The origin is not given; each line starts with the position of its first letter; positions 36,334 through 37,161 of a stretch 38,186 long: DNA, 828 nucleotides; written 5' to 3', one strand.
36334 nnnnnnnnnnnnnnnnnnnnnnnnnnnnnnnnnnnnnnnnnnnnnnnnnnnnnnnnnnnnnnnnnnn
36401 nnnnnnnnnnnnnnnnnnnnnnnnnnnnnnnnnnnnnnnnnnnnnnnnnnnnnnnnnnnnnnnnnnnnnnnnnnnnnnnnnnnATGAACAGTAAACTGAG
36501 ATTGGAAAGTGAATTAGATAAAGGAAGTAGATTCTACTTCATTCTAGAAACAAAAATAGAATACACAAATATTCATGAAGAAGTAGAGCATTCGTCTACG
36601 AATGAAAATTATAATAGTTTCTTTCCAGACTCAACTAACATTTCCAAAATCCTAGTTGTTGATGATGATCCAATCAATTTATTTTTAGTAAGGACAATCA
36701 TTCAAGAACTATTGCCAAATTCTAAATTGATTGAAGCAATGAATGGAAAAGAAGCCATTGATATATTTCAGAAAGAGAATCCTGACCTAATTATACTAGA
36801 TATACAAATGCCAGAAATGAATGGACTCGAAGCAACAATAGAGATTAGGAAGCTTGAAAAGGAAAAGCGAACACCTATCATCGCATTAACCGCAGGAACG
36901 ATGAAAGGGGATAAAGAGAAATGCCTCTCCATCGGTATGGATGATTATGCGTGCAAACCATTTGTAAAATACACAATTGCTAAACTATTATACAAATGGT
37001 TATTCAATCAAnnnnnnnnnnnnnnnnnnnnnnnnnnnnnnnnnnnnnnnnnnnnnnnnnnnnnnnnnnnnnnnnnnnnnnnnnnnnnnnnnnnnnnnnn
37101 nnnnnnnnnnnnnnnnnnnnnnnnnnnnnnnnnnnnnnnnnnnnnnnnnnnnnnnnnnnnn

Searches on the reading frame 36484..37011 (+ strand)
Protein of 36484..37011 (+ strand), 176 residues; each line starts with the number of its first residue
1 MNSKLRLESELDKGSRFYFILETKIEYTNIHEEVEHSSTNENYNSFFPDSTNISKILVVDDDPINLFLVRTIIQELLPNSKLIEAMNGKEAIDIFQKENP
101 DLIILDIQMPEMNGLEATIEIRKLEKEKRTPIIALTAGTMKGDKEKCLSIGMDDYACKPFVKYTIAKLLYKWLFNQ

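Call 11: search_protein_families(library=pfam, proteins=[window:36484-37011:+], max_evalue=0.001)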
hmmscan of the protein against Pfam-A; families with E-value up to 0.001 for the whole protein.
window:36484-37011:+ (176 aa): 1 family
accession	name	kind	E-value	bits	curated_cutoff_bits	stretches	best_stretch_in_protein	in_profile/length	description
PF00072.30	Response_reg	-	7.7e-27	94.1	30.2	1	56-167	1-108/111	Response regulator receiver domain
